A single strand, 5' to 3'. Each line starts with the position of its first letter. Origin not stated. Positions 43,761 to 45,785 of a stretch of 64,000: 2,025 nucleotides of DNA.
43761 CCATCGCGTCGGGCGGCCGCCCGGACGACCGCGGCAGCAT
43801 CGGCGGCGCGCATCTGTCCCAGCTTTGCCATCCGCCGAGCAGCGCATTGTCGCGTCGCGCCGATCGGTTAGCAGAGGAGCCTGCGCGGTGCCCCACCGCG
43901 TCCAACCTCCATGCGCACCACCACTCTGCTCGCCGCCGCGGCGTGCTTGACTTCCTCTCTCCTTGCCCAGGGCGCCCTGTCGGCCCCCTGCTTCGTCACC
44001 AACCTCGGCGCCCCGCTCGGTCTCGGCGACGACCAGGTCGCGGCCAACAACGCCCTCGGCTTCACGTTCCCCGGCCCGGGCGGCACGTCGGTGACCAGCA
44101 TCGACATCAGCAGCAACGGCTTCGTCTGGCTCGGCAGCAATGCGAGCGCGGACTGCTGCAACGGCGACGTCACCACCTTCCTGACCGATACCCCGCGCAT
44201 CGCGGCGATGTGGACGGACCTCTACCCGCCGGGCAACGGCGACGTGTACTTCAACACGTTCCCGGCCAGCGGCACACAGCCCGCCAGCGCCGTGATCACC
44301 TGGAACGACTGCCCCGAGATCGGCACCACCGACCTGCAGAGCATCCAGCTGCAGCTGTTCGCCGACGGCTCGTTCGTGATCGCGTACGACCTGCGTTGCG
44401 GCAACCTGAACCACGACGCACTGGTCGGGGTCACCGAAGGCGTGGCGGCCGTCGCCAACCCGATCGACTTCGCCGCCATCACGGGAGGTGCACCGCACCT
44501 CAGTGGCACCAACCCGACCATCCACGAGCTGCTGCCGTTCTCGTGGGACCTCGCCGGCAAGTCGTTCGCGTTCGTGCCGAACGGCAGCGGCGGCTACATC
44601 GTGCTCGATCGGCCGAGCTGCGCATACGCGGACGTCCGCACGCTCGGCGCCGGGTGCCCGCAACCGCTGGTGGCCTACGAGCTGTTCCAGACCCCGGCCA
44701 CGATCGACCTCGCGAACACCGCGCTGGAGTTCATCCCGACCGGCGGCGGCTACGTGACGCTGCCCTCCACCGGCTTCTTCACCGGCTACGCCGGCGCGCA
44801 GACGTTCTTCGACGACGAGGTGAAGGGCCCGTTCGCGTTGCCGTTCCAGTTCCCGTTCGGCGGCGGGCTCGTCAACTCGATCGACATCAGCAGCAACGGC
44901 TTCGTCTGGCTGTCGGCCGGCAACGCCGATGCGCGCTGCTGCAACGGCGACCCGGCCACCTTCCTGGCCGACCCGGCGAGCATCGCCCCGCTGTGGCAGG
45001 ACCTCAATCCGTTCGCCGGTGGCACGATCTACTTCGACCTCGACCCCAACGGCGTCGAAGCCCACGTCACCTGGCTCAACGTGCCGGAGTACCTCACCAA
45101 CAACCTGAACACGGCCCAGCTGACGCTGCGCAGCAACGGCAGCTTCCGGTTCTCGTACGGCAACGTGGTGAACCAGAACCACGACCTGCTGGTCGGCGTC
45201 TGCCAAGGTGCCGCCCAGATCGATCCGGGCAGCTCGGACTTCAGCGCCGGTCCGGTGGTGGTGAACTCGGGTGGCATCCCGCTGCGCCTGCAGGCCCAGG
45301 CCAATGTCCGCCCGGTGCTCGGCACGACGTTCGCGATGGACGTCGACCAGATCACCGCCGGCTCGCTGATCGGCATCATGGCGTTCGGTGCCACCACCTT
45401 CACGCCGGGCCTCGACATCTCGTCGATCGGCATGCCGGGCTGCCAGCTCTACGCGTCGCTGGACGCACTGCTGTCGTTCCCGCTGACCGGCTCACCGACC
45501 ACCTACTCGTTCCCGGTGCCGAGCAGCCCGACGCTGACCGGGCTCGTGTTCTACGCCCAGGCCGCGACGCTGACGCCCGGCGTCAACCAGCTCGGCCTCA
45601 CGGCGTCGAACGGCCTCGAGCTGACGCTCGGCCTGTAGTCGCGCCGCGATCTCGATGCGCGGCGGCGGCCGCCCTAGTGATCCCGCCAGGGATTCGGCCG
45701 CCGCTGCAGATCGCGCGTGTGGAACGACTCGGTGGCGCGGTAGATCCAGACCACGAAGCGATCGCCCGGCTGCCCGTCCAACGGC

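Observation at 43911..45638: NIDO-like (nidogen-type) domain motifs in bacterial secreted proteins, duplicated within one protein and present in a paralog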

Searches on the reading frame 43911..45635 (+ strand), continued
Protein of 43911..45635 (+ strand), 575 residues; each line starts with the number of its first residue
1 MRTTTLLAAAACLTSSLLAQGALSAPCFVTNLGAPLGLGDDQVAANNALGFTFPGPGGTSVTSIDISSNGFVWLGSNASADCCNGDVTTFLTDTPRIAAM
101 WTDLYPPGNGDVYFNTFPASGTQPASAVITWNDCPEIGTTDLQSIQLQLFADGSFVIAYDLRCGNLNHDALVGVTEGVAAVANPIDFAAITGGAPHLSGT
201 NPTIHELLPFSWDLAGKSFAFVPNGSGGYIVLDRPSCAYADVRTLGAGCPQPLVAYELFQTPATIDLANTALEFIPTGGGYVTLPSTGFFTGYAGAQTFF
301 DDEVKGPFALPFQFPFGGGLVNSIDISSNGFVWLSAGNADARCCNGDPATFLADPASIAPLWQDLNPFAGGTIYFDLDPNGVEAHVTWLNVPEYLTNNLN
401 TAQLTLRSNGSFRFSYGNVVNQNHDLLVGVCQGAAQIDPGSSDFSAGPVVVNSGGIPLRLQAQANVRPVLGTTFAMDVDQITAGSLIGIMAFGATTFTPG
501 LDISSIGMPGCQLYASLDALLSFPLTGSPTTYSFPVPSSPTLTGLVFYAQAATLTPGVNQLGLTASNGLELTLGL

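Call 48: find_related_loci(query=A4, collection=genome_contigs, flank=6000)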
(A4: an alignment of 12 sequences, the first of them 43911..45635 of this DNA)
Query A4 (575 aa) in genome_contigs; peptide patterns used: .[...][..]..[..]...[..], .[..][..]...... (x = any residue, [..] = any of these).
86 stretches matched a pattern; 29 encode a relative of the query (tblastn E <= 1e-3); 28 distinct loci.
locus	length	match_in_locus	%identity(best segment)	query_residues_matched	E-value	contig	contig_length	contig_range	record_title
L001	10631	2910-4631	62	1-575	0e+0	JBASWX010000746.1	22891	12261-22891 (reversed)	MAG: Planctomycetota bacterium isolate MFD03231_ilm_asm_bin1 k127_121287, whole genome shotgun sequence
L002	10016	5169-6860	61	10-574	0e+0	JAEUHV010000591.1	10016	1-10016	MAG: Planctomycetota bacterium isolate new MAG-26 k141_1983454, whole genome shotgun sequence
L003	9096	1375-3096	59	1-575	0e+0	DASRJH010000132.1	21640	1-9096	MAG TPA_asm: Planctomycetota bacterium isolate SMAG_U10131 k141_1802968, whole genome shotgun sequence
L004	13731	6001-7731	59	1-574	0e+0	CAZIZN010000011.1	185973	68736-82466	MAG TPA_asm: uncultured candidatus Brocadiaceae bacterium isolate binchicken_co179_387 genome assembly, contig: NODE_354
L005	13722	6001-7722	58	1-575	0e+0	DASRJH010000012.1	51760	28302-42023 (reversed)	MAG TPA_asm: Planctomycetota bacterium isolate SMAG_U10131 k141_1138133, whole genome shotgun sequence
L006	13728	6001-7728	57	1-574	0e+0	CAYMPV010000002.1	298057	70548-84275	MAG TPA_asm: uncultured candidatus Brocadiaceae bacterium isolate SRP329715_co2_17 genome assembly, contig: NODE_44_leng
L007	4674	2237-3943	56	10-574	0e+0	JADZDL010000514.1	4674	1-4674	MAG: Planctomycetota bacterium isolate SJ778 c_000001770519, whole genome shotgun sequence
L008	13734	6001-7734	56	1-575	0e+0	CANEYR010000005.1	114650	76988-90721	MAG: Planctomycetota bacterium isolate CH-Oct18-165 genome assembly, contig: CH-Oct18-C109, whole genome shotgun sequenc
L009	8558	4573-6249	57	19-575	0e+0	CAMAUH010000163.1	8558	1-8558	MAG: Candidatus Kuenenia stuttgartiensis isolate LH-05nov19-47 genome assembly, contig: LH-05nov19-C21167, whole genome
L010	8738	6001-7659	56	24-574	0e+0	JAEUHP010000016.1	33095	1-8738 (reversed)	MAG: Planctomycetota bacterium isolate new MAG-20 k141_4437987, whole genome shotgun sequence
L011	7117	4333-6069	53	1-574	6e-176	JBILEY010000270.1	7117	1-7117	MAG: Planctomycetota bacterium isolate ME2016-07-29_3300044622_group7_bin193 Rohwer_bin1783_scaffold_15587_c1, whole gen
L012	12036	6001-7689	52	21-574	2e-171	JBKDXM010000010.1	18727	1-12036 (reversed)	MAG: Planctomycetota bacterium isolate samp_4376_VAMB_356 samp_4376_184357, whole genome shotgun sequence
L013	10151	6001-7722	50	13-575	1e-165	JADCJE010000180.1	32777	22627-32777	MAG: Phycisphaerales bacterium isolate M113S1SP2A75QC M113S1_180, whole genome shotgun sequence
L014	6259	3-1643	51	26-574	6e-160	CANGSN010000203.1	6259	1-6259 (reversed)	MAG: Planctomycetota bacterium isolate RE-15aug16-297 genome assembly, contig: RE-15aug16-C24515, whole genome shotgun s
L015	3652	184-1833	47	17-575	3e-152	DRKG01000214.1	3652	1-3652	MAG TPA_asm: bacterium isolate HyVt-435 HyVt-435_k145_197019, whole genome shotgun sequence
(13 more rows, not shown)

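Call 65: list_cluster_members(proteins=[P0017, P0029, P0034, P0045, P0058, P0141, P0144, P0174, P0074, P0110])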
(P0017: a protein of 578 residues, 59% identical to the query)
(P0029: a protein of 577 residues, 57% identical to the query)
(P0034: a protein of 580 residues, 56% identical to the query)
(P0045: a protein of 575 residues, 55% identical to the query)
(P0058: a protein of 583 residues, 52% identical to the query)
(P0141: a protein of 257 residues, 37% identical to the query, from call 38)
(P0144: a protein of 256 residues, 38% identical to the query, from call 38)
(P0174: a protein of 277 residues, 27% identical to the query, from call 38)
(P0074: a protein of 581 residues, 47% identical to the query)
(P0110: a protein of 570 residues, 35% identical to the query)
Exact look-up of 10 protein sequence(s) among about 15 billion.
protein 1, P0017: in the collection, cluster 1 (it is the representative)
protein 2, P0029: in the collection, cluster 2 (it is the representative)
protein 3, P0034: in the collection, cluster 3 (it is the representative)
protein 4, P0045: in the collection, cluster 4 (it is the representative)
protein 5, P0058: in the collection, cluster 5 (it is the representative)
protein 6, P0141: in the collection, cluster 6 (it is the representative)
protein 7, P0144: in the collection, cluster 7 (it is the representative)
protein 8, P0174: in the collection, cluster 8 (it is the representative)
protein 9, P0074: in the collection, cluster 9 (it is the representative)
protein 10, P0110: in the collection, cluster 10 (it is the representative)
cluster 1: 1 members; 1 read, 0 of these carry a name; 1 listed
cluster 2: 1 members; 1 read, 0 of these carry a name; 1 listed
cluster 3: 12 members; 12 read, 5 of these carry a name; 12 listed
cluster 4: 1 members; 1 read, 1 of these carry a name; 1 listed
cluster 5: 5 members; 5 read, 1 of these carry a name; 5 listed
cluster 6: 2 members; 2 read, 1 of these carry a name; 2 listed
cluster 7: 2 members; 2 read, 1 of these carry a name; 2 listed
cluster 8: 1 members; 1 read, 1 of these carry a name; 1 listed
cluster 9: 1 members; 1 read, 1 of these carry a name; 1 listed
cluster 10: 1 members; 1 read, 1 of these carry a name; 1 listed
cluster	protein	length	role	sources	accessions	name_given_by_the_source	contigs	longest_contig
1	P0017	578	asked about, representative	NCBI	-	-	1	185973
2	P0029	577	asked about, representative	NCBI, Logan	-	-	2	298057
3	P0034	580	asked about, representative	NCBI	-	-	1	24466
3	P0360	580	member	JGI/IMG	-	hypothetical protein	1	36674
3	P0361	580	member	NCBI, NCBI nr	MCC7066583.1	MAG: hypothetical protein IT456_27565 [Planctomycetes bacterium] | hypothetical protein [Planctomycetota bacterium]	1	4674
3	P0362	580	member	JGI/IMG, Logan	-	hypothetical protein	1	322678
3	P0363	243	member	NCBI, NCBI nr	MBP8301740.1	MAG: hypothetical protein KA020_15325, partial [Planctomycetes bacterium] | hypothetical protein [Planctomycetota bacterium]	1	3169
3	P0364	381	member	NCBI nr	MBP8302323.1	hypothetical protein [Planctomycetota bacterium]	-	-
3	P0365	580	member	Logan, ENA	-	-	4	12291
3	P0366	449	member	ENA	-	-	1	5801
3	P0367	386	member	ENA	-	-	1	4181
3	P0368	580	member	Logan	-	-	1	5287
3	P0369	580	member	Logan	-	-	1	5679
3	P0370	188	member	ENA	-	-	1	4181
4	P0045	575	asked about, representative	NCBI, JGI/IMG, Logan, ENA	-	hypothetical protein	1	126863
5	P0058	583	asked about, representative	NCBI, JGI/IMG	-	hypothetical protein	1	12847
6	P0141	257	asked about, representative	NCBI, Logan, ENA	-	-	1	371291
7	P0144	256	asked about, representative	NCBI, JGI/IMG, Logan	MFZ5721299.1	MAG: PEPxxWA-CTERM sorting domain-containing protein [Pseudomonadota bacterium] | hypothetical protein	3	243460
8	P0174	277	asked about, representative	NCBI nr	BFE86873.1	hypothetical protein GCM10020093_094740 [Planobispora longispora]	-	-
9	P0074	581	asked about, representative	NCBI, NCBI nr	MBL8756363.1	MAG: hypothetical protein JNK15_23920 [Planctomycetes bacterium] | hypothetical protein [Planctomycetota bacterium]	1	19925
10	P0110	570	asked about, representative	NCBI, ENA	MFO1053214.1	MAG: hypothetical protein U1F36_13460 [Planctomycetota bacterium]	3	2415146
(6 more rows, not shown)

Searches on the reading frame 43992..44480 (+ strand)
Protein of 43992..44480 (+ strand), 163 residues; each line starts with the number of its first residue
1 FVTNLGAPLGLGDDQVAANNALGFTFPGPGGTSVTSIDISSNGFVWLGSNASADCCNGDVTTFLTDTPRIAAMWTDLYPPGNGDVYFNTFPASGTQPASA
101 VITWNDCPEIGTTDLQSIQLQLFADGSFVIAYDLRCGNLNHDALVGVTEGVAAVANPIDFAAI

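Call 38: find_homologous_proteins(query=A2, max_evalue=0.001)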
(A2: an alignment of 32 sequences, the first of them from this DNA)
Query A2 (32 sequences) (158 aa, profile of the alignment): 62 proteins with E <= 0.001 among 5082 candidates.
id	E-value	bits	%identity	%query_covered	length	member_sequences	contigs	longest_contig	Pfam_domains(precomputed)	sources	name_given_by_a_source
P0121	1.5e-47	179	60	100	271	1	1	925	-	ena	-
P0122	1.3e-42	163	56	82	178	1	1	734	-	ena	-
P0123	4.4e-37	145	33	84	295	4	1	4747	-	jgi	jgi:hypothetical protein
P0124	9.1e-34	134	44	94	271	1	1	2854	PF07589.17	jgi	jgi:hypothetical protein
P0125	2.6e-33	133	38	82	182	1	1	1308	-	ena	-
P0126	2.3e-32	130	42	89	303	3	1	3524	-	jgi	jgi:hypothetical protein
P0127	7.7e-32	128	41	96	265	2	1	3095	-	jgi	jgi:hypothetical protein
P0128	1.5e-30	124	33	96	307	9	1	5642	-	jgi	-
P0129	2.4e-29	120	31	94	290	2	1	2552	-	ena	-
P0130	7.6e-29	118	42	51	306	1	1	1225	-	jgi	jgi:hypothetical protein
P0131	5.0e-28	116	31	72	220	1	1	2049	-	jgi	-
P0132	2.6e-27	113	-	-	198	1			-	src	-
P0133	3.1e-27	113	43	27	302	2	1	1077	-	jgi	jgi:hypothetical protein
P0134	3.6e-27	113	63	66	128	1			-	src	-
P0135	8.4e-27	112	41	92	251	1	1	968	-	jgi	jgi:hypothetical protein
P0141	8.0e-24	102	37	70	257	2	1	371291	-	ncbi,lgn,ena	-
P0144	4.8e-23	100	38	97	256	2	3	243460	-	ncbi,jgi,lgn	ncbi:MAG: PEPxxWA-CTERM sorting domain-containing protein [Pseudomonadota bacterium]|jgi:hypothetica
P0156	6.4e-18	83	27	80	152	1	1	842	PF06119.20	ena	-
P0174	2.6e-11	62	27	93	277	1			PF13715.13,PF13620.13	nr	nr:hypothetical protein GCM10020093_094740 [Planobispora longispora]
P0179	5.4e-7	48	40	35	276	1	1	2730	PF18962.8,PF13860.13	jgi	jgi:hypothetical protein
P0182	3.4e-5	42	-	-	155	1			PF06119.20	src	-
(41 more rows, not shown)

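Call 58: search_protein_families(library=pfam, proteins=[window:43992-44480:+], max_evalue=10)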
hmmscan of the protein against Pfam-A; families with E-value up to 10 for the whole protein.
seq(163 aa): 1 family
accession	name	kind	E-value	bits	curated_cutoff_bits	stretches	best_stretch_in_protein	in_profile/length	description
PF07494.17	Reg_prop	-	0.24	12.2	20.4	1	31-50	4-23/24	Two component regulator propeller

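Call 66: search_protein_families(library=pfam, proteins=[P0123, P0124, P0126, P0128, P0141, P0144, P0174, P0179, P0156, P0182], max_evalue=0.1)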
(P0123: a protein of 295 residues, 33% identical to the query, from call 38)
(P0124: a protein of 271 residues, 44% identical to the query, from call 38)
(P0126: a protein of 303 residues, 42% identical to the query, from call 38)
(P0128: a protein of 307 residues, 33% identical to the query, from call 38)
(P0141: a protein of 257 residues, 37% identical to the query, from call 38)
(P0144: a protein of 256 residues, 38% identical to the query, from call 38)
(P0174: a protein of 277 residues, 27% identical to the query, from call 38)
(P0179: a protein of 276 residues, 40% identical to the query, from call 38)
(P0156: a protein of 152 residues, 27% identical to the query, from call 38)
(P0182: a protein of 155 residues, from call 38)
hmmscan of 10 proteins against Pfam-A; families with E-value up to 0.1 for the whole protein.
P0123 (295 aa): 0 families

P0124 (271 aa): 2 families
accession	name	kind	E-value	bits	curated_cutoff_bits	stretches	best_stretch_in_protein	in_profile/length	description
PF07589.16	PEP-CTERM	-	7.6e-08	32.6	20.7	1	245-268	1-24/24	PEP-CTERM motif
PF06119.19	NIDO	-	0.00019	21.9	25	1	129-160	82-112/186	Nidogen-like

P0126 (303 aa): 1 family
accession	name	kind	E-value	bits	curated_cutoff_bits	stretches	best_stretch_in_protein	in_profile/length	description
PF06119.19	NIDO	-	0.069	13.6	25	0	55-102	7-51/186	Nidogen-like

P0128 (307 aa): 0 families

P0141 (257 aa): 0 families

P0144 (256 aa): 1 family
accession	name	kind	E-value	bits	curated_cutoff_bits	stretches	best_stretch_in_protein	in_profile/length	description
PF07589.16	PEP-CTERM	-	0.00063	20.2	20.7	1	226-250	2-24/24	PEP-CTERM motif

P0174 (277 aa): 4 families
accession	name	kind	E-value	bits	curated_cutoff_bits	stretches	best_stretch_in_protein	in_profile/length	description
PF13620.12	CarboxypepD_reg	-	9.6e-10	39.1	32.3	1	19-92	1-81/82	Carboxypeptidase regulatory-like domain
PF13715.12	CarbopepD_reg_2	-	2.3e-06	28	32.2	1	20-89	1-71/88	CarboxypepD_reg-like domain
PF23955.1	DUF7284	-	0.0019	18.6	27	1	10-50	121-161/278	Family of unknown function (DUF7284)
PF06119.19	NIDO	-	0.026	14.9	25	0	148-191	7-47/186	Nidogen-like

P0179 (276 aa): 5 families
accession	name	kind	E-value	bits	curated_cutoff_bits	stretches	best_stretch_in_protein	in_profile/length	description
PF13860.13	FlgD_ig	-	5.4e-13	49.2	27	1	199-265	8-77/79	FlgD Ig-like domain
PF18962.6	Por_Secre_tail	-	8e-08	32.9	27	1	193-274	2-75/75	Secretion system C-terminal sorting domain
PF13585.12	CHU_C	-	2.6e-05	24.7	27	1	210-267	26-76/86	CHU_C Type IX secretion signal domain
PF02924.19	HDPD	-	0.01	16.4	29.1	1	177-275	45-83/116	Bacteriophage lambda head decoration protein D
PF10029.15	DUF2271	-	0.022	14.9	27.3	1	230-264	69-103/136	Predicted periplasmic protein (DUF2271)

P0156 (152 aa): 1 family
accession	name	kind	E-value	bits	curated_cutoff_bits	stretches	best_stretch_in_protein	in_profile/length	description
PF06119.19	NIDO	-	6.8e-07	29.9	25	1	65-118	3-54/186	Nidogen-like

P0182 (155 aa): 1 family
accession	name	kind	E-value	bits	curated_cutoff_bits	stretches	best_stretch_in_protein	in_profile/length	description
PF06119.19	NIDO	-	3.5e-13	50.4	25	1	74-152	78-161/186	Nidogen-like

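Call 71: search_solved_structures(query=A2, max_evalue=10, show_alignments=2)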
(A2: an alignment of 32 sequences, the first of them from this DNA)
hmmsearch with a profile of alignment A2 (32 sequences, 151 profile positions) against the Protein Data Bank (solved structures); distinct sequences matched with E-value up to 10: 4.
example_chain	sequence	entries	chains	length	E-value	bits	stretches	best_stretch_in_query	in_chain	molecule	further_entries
8gl6_D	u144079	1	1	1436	6.7e-12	48.8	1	6-131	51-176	RemA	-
7dxn_A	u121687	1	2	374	0.11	15.6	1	15-48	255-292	Membrane associated protein kinase with beta-propeller domain, pyrrolo-quinoline quinone b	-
7evf_AA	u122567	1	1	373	0.37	13.9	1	15-48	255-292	PQQ_3 domain-containing protein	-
8a5u_B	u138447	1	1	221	0.56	13.3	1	23-61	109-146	Neuronal acetylcholine receptor subunit beta-3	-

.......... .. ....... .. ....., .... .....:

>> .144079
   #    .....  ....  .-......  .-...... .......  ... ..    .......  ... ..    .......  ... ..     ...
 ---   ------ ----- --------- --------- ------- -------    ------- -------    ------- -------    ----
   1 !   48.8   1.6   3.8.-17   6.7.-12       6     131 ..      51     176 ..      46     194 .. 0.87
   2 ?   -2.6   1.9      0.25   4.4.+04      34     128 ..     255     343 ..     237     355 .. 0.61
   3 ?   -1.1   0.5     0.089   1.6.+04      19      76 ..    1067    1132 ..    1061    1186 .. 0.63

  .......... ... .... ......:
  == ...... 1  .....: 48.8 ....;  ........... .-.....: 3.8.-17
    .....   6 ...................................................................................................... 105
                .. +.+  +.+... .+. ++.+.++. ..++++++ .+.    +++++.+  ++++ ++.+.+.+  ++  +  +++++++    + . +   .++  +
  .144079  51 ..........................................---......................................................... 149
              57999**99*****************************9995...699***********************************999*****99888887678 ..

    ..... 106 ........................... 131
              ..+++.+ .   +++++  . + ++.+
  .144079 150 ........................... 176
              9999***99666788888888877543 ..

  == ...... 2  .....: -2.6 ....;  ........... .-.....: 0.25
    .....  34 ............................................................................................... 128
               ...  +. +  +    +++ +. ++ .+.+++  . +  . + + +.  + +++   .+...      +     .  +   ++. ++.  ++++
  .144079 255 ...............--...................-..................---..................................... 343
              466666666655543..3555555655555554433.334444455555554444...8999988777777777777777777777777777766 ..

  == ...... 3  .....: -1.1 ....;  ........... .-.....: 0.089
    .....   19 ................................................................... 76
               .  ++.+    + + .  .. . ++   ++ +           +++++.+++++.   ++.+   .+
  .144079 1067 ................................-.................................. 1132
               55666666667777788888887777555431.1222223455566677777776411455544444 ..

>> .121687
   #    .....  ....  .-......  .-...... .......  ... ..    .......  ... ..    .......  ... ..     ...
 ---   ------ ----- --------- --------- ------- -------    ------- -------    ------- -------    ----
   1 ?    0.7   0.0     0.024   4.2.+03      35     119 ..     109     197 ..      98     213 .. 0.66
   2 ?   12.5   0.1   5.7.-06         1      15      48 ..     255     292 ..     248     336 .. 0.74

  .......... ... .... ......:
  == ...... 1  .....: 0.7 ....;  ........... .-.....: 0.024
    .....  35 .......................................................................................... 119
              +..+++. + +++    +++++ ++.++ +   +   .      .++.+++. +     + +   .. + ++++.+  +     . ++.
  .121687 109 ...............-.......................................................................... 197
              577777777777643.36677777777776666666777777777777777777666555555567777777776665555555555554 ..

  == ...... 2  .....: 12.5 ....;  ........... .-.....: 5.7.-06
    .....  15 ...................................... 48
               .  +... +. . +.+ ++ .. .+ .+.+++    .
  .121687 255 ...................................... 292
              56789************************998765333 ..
